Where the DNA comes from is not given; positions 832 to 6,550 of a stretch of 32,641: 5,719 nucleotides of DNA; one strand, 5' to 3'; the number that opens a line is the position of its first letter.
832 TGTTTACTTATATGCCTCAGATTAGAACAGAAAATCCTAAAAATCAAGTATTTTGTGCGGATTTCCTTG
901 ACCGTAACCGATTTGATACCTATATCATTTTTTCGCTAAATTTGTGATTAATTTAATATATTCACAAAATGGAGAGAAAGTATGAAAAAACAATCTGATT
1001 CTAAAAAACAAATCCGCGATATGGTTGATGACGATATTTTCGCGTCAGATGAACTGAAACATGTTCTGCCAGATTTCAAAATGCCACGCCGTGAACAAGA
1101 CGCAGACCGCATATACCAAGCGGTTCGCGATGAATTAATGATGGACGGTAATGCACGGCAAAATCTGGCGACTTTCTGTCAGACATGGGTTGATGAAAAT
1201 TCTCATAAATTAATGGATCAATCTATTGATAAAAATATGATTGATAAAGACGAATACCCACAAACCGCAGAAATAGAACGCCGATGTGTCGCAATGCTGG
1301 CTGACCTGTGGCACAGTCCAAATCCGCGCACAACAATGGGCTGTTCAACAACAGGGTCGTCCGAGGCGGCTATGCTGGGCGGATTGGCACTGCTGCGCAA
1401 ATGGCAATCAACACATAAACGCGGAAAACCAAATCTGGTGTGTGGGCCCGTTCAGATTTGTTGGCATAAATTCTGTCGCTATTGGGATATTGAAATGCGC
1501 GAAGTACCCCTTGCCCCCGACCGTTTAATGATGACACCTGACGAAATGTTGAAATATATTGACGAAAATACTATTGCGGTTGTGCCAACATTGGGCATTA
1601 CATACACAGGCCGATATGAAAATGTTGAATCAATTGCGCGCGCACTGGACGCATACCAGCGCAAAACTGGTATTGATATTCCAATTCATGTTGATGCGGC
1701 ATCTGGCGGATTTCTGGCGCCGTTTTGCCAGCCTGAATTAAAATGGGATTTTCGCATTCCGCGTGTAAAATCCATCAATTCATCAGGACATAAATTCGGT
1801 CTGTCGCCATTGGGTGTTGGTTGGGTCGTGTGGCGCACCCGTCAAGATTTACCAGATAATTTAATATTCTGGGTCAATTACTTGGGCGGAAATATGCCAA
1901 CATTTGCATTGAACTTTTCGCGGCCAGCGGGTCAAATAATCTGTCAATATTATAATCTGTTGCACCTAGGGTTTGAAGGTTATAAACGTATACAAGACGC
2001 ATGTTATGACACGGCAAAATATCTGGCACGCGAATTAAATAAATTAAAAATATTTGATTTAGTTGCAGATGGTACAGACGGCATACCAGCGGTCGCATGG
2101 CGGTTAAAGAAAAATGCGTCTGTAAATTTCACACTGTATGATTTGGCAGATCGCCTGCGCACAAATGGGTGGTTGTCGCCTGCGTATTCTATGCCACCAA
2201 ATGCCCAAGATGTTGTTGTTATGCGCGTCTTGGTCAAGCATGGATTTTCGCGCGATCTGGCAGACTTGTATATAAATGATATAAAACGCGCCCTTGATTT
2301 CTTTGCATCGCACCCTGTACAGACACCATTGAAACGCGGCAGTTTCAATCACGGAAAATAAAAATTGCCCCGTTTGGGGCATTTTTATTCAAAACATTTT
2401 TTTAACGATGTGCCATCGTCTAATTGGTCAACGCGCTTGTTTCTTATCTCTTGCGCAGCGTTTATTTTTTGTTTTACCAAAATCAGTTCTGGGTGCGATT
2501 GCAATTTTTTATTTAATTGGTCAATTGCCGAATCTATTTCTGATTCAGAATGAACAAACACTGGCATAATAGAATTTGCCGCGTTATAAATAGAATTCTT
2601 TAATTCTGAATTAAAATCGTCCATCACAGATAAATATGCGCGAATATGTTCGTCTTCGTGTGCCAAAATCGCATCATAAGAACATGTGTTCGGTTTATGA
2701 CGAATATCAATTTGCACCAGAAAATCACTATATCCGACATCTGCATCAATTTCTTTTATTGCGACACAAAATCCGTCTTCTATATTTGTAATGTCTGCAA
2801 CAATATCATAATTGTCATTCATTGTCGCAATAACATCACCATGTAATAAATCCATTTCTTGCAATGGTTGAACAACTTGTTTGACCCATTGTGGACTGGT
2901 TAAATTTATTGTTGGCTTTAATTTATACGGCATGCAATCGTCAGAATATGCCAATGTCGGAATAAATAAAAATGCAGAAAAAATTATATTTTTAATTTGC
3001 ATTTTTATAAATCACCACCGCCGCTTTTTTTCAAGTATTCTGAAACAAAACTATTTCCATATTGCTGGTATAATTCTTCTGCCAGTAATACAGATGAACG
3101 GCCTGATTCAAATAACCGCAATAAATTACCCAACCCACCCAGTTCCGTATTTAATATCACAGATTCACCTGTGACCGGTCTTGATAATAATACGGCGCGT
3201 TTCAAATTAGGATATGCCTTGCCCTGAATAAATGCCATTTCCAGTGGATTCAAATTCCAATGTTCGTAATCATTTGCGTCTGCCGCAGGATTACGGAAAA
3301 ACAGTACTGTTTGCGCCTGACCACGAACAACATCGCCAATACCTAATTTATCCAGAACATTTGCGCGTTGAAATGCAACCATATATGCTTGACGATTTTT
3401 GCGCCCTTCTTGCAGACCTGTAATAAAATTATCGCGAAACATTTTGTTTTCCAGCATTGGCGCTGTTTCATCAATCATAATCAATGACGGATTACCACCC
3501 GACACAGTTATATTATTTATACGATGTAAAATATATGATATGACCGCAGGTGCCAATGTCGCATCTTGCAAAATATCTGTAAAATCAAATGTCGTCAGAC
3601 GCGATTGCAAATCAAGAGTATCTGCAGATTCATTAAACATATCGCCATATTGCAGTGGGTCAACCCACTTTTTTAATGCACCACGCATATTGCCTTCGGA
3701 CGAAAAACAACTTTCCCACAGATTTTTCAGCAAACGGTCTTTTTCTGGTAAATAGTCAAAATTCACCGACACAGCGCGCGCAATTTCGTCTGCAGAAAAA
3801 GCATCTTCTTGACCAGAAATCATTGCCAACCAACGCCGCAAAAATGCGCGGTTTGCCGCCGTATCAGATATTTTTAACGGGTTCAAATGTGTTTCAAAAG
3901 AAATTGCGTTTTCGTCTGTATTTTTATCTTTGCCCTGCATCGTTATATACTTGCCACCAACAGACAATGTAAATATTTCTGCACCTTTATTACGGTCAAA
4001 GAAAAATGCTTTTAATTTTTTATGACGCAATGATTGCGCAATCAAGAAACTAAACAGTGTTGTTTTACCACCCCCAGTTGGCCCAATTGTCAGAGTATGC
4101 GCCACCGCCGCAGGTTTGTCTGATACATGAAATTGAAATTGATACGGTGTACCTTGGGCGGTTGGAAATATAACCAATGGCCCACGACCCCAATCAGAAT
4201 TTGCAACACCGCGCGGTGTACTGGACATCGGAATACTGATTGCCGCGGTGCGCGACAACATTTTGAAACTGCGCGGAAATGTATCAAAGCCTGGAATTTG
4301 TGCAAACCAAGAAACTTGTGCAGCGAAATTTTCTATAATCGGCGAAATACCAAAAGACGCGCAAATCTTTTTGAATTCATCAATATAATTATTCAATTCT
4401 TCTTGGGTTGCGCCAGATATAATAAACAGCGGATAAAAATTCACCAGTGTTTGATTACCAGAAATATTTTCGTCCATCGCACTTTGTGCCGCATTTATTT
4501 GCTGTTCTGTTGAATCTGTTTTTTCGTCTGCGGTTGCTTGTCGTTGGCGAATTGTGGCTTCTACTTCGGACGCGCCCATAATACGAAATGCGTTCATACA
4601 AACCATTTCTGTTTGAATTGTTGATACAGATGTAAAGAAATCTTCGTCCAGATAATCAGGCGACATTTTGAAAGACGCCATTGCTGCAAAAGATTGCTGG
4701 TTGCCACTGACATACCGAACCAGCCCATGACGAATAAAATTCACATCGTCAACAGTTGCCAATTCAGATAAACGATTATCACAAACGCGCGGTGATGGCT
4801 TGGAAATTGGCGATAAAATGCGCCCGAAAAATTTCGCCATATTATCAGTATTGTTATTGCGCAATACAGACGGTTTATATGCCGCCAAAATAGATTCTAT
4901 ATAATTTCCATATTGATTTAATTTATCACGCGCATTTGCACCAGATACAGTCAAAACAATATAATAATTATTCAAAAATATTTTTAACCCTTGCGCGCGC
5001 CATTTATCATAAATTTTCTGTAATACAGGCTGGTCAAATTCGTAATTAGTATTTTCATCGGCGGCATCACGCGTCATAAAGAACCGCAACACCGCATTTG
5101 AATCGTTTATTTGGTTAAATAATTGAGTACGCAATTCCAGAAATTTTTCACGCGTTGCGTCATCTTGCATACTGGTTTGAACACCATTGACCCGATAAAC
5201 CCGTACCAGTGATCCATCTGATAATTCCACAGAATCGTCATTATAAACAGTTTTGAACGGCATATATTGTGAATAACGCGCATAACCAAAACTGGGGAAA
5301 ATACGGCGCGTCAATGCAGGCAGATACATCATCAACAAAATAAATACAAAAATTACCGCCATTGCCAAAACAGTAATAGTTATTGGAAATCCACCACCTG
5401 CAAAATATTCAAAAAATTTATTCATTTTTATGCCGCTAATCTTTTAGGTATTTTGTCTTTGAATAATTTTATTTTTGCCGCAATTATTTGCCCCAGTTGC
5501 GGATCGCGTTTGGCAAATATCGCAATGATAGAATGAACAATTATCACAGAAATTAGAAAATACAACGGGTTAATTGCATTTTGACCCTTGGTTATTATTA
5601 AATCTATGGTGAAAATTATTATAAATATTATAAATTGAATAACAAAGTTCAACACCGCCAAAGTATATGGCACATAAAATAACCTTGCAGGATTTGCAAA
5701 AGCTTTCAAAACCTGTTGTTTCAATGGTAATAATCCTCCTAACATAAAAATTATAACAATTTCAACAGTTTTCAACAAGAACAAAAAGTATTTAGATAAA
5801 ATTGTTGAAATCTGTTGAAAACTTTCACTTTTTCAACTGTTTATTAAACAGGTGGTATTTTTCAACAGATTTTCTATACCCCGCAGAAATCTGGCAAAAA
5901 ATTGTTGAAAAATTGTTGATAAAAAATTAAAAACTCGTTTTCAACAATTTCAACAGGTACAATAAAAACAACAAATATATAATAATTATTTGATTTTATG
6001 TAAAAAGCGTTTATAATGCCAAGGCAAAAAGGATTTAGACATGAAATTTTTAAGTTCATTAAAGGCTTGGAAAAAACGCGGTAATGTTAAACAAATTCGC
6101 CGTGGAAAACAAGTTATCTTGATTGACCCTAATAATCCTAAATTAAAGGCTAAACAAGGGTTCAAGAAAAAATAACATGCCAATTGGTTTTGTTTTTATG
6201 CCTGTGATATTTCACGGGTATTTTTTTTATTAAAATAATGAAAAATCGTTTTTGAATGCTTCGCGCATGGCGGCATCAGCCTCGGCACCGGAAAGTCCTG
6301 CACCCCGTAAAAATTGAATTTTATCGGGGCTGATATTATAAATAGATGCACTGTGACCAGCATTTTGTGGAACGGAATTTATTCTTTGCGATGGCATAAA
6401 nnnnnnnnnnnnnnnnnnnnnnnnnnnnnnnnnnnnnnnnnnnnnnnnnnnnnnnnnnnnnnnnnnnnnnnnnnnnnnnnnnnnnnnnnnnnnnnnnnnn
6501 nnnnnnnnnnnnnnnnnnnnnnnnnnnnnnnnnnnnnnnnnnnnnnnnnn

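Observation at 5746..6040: Dense phased array of ten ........(G/A) / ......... motifs in the virB3-rpmJ divergent promoter region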

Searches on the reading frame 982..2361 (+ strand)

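Call 9: search_protein_families(library=ncbifam, proteins=[window:982-2361:+])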
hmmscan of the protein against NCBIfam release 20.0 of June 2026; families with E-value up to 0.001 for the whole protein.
window:982-2361:+ (459 aa): 4 families
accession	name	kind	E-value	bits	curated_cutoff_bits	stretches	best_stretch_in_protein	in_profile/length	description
TIGR01788.1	Glu-decarb-GAD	equivalog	2.5e-184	613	380.4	1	20-440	3-429/431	glutamate decarboxylase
TIGR03812.1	tyr_de_CO2_Arch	equivalog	9.1e-42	143.2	299.4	1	60-416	23-359/375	tyrosine decarboxylase MfnA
NF002748.0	PRK02769.1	equivalog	6.7e-17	61.2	305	1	88-357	52-315/382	histidine decarboxylase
TIGR03799.1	NOD_PanD_pyr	equivalog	1.2e-06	27.2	606.1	1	193-363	262-427/522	pyridoxal-dependent aspartate 1-decarboxylase PanP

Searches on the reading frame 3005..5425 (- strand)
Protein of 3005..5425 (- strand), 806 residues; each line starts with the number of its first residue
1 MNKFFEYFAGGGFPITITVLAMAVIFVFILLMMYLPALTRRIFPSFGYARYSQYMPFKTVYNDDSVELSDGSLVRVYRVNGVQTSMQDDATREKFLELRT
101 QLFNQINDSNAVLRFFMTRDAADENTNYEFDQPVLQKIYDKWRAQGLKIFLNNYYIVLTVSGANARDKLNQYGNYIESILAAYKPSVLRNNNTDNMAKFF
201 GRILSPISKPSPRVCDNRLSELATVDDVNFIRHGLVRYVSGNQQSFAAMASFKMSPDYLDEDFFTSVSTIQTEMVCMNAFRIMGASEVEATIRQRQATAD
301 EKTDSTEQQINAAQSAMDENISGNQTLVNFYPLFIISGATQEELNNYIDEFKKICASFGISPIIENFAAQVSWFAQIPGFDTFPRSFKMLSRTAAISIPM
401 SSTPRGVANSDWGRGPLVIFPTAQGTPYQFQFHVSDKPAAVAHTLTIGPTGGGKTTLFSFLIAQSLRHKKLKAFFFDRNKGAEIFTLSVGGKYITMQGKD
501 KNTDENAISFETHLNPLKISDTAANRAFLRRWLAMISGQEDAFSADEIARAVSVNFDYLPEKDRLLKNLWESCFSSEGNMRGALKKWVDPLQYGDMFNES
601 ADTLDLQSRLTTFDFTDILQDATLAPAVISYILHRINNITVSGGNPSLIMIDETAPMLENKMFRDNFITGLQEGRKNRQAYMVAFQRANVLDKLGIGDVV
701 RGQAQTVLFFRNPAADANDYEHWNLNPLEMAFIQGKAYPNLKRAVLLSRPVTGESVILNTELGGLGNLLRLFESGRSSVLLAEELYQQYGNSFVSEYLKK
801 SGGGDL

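Call 9: search_protein_families(library=ncbifam, proteins=[window:3005-5425:-])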
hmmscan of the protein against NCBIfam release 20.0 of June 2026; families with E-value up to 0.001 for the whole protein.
window:3005-5425:- (806 aa): 8 families
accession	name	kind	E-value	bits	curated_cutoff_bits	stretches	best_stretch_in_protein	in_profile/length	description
TIGR00929.1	VirB4_CagE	subfamily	5.2e-111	372.2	643.1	2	170-800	168-787/792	VirB4 family type IV secretion/conjugal transfer ATPase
NF010473.0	PRK13898.1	equivalog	1.7e-67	228.1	1050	2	230-792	239-786/801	type IV secretion system ATPase VirB4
NF010427.0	PRK13853.1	equivalog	4.5e-48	163.7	957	2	240-792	229-772/789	type IV secretion system protein VirB4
NF010447.0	PRK13873.1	equivalog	2.1e-36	125.2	1020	1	303-722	306-718/815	conjugal transfer protein TrbE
NF010404.0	PRK13830.1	subfamily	8e-31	106.6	810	1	316-717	330-724/818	conjugal transfer protein TrbE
NF010466.0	PRK13891.1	subfamily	1.6e-24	85.9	1322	1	308-801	353-841/852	conjugal transfer protein TrbE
NF045975.1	VirB4_plasma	equivalog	3.8e-12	44.8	590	1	52-522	105-585/894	Mbov_0397 family ICE element conjugal transfer ATPase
TIGR02746.1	TraC-F-type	equivalog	2.5e-09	35.6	567.05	1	319-723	307-720/800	type IV secretion system protein TraC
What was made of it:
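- Checked: VirB4 at 3005-5425(-) is confirmed by NCBIfam (call 9).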

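Call 12: find_encoding_contigs(protein=window:3005-5425:-, flank=10000, max_places=6)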
Protein window:3005-5425:- (806 aa): 4 contigs read that carry it; 4 places shown.
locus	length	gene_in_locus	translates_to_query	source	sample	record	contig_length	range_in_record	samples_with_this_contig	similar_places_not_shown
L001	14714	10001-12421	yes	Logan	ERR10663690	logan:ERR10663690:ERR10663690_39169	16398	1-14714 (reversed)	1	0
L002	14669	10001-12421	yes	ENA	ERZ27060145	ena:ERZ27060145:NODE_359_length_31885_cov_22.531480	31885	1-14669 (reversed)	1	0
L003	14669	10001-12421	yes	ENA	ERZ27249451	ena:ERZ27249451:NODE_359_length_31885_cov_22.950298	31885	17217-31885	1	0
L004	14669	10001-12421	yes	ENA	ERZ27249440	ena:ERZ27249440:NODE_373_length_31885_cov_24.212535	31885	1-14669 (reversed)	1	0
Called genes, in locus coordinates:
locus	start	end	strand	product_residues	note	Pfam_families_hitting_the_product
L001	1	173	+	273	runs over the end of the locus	PF04085:MreC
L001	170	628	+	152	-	-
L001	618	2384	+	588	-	PF03717:PBP_dimer, PF00905:Transpeptidase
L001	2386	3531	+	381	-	PF01098:FTSW_RODA_SPOVE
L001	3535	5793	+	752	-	PF01751:Toprim, PF01131:Topoisom_bac, PF01396:Zn_ribbon_Top1, PF13368:Toprim_C_rpt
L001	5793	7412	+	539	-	PF01807:Zn_ribbon_DnaG, PF08275:DNAG_N, PF01751:Toprim, PF13662:Toprim_4, PF13155:Toprim_2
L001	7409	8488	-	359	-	PF01926:MMR_HSR1, PF02421:FeoB_N (weak), PF06071:YchF-GTPase_C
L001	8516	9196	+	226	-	PF01458:SUFBD_core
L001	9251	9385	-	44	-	-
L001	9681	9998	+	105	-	PF05101:VirB3 (weak)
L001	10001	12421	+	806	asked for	PF27097:VirB4_TrbE_N, PF03135:CagE_TrbE_VirB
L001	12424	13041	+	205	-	-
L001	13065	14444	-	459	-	PF00282:Pyridoxal_deC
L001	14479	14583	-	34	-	-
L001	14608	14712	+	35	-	?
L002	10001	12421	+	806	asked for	PF27097:VirB4_TrbE_N, PF03135:CagE_TrbE_VirB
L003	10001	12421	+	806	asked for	PF27097:VirB4_TrbE_N, PF03135:CagE_TrbE_VirB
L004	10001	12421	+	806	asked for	PF27097:VirB4_TrbE_N, PF03135:CagE_TrbE_VirB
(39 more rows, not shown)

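Call 13: find_homologous_proteins(query=window:3005-5425:-, max_evalue=1e-50)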
Query window:3005-5425:- (806 aa): 1405 proteins with E <= 1e-50 among 8000 candidates; the best 120 are listed.
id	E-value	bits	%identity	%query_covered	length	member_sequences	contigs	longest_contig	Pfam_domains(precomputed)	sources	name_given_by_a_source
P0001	0.0e+0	1821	100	100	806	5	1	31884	PF27097.1,PF03135.20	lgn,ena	-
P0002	0.0e+0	1601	86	100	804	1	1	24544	PF27097.1,PF03135.20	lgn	-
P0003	0.0e+0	1595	85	100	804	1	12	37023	PF27097.1,PF03135.20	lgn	-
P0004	0.0e+0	1593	85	100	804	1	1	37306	PF27097.1,PF03135.20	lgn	-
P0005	0.0e+0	1570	84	99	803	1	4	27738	PF27097.1,PF03135.20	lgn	-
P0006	0.0e+0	1567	84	100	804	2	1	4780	PF27097.1,PF03135.20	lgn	-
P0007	0.0e+0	1567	83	100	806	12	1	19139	PF27097.1,PF03135.20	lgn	-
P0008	0.0e+0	1559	83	100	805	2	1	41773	PF27097.1,PF03135.20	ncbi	-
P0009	0.0e+0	1559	83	100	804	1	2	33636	PF27097.1,PF03135.20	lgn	-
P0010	0.0e+0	1558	83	100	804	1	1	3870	PF27097.1,PF03135.20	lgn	-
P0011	0.0e+0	1558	83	100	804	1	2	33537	PF27097.1,PF03135.20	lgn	-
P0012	0.0e+0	1558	83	100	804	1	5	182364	PF27097.1,PF03135.20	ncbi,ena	-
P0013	0.0e+0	1558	83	100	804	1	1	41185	PF27097.1,PF03135.20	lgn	-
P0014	0.0e+0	1558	83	100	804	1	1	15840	PF27097.1,PF03135.20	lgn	-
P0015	0.0e+0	1558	83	100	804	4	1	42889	PF27097.1,PF03135.20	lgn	-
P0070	0.0e+0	1553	83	100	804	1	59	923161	PF27097.1,PF03135.20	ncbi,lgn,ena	-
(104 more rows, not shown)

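Call 14: find_encoding_contigs(protein=P0070, flank=10000, max_places=2)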
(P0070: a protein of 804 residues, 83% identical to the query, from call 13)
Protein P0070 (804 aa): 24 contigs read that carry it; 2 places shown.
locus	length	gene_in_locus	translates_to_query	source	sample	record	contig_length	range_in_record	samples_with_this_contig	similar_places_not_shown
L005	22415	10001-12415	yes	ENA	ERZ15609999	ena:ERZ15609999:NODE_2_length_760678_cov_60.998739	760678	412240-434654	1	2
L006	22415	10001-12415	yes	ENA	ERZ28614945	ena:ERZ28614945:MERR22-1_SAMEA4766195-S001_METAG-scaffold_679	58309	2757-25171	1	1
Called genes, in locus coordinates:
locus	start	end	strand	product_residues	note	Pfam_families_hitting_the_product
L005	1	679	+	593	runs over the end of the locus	PF03717:PBP_dimer, PF00905:Transpeptidase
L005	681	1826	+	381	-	PF01098:FTSW_RODA_SPOVE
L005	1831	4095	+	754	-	PF01751:Toprim, PF01131:Topoisom_bac, PF01396:Zn_ribbon_Top1, PF13368:Toprim_C_rpt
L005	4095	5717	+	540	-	PF01807:Zn_ribbon_DnaG, PF08275:DNAG_N, PF01751:Toprim, PF13662:Toprim_4, PF13155:Toprim_2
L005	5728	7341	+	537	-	PF00005:ABC_tran, PF02463:SMC_N (faint), PF13175:AAA_15 (faint), PF13476:AAA_23 (faint), PF13555:AAA_29 (faint), PF12848:ABC_tran_Xtn, PF00005:ABC_tran, PF13304:AAA_21 (weak), +2 more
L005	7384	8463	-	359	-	PF01926:MMR_HSR1, PF02421:FeoB_N (weak), PF06071:YchF-GTPase_C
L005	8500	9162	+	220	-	PF01458:SUFBD_core (weak)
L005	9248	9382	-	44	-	-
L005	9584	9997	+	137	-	PF05101:VirB3 (weak)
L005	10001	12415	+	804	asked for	PF27097:VirB4_TrbE_N, PF03135:CagE_TrbE_VirB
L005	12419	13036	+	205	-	-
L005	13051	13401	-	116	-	-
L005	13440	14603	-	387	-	PF03235:GmrSD_N, PF01844:HNH (weak)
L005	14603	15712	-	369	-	PF13651:EcoRI_methylase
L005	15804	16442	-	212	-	PF00239:Resolvase, PF13936:HTH_38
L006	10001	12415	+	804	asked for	PF27097:VirB4_TrbE_N, PF03135:CagE_TrbE_VirB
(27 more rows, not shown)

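Call 15: find_encoding_contigs(protein=P0002, flank=10000, max_places=1)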
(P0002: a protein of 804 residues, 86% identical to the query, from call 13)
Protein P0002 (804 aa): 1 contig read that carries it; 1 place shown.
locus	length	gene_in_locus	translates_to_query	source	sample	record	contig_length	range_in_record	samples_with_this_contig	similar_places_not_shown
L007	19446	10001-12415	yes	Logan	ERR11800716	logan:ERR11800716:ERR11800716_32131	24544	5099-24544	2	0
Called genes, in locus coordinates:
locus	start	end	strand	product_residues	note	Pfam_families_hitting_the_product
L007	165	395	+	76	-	-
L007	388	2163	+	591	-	PF03717:PBP_dimer, PF00905:Transpeptidase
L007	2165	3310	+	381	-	PF01098:FTSW_RODA_SPOVE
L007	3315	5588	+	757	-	PF01751:Toprim, PF01131:Topoisom_bac, PF01396:Zn_ribbon_Top1, PF13368:Toprim_C_rpt (weak)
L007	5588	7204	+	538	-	PF01807:Zn_ribbon_DnaG, PF08275:DNAG_N, PF01751:Toprim, PF13662:Toprim_4, PF13155:Toprim_2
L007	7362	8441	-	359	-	PF01926:MMR_HSR1, PF02421:FeoB_N (weak), PF06071:YchF-GTPase_C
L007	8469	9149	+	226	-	PF01458:SUFBD_core (weak)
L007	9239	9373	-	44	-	PF00444:Ribosomal_L36 (weak)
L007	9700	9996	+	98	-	PF05101:VirB3 (weak)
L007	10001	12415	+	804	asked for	PF27097:VirB4_TrbE_N, PF03135:CagE_TrbE_VirB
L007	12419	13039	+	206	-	-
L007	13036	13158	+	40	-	-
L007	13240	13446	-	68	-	-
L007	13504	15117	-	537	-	PF00005:ABC_tran, PF13175:AAA_15 (faint), PF13476:AAA_23 (faint), PF02463:SMC_N (weak), PF12848:ABC_tran_Xtn, PF00005:ABC_tran, PF13555:AAA_29 (weak), PF13304:AAA_21 (weak), +2 more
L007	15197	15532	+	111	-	PF12702:Lipocalin_3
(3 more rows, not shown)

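Call 16: find_encoding_contigs(protein=P0007, flank=10000, max_places=1)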
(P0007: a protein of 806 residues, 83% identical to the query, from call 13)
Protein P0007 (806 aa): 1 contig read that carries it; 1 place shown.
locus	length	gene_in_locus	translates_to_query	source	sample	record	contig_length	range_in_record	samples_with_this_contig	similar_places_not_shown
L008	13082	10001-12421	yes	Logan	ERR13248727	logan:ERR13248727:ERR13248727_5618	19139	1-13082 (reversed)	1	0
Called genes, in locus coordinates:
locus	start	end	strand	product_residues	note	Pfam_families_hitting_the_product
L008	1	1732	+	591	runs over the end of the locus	PF03717:PBP_dimer, PF00905:Transpeptidase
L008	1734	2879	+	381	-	PF01098:FTSW_RODA_SPOVE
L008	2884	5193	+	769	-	PF01751:Toprim, PF01131:Topoisom_bac, PF01396:Zn_ribbon_Top1, PF13368:Toprim_C_rpt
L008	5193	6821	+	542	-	PF01807:Zn_ribbon_DnaG, PF08275:DNAG_N, PF01751:Toprim, PF13155:Toprim_2, PF13662:Toprim_4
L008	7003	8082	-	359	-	PF01926:MMR_HSR1, PF02421:FeoB_N (weak), PF06071:YchF-GTPase_C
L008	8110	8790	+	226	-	PF01458:SUFBD_core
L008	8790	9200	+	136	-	-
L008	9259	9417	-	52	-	PF00444:Ribosomal_L36 (weak)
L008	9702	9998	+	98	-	PF05101:VirB3 (weak)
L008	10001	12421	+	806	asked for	PF27097:VirB4_TrbE_N, PF03135:CagE_TrbE_VirB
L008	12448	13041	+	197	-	-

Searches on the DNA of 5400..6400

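Call 40: search_rna_families(source=window, start=5400, end=6400, threshold=evalue, max_evalue=1)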
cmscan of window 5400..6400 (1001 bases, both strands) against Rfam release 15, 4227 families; matches with E-value up to 1: 8.
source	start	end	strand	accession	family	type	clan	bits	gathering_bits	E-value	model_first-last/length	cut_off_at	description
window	5796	5961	-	RF04318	idnO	Cis-reg;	-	26.1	100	0.11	1-206/206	no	idnO ncRNA motif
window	5827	5903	-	RF02365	Yfr17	Gene; sRNA;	-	23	50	0.099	45-131/264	no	Cyanobacterial functional RNA 17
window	6082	6236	+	RF00557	L10_leader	Cis-reg; leader;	-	22.3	44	0.34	1-138/138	no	Ribosomal protein L10 leader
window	6028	6131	-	RF01216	snR87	Gene; snRNA; snoRNA; CD-box;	CL00046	21.3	37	0.62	1-109/109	no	Small nucleolar RNA snR87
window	5757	5823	+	RF00785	mir-90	Gene; miRNA;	-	20.3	68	0.27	1-84/84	no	mir-90 microRNA precursor family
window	6080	6225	+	RF02453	ncr952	Gene; sRNA;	-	19.7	100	0.077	1-143/143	no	Bacillus sRNA ncr952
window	5751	5829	-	RF00648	MIR396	Gene; miRNA;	-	19.5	80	0.52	1-118/118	no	MIR396 microRNA precursor family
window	5752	5820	+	RF00648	MIR396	Gene; miRNA;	-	18.6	80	0.91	1-118/118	no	MIR396 microRNA precursor family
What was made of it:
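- Tried and rejected: Only sub-threshold hits (call 40), and conservation is not codon-like or RNA-like.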

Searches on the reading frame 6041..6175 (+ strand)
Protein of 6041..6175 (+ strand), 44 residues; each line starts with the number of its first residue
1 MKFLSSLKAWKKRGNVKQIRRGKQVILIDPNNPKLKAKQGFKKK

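Call 9: search_protein_families(library=ncbifam, proteins=[window:6041-6175:+])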
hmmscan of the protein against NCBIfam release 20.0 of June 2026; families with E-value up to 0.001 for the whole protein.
window:6041-6175:+ (44 aa): 1 family
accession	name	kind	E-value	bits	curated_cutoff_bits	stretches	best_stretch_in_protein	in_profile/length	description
NF002021.1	PRK00831.1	exception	3e-06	27.1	70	1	1-40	1-41/41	type B 50S ribosomal protein L36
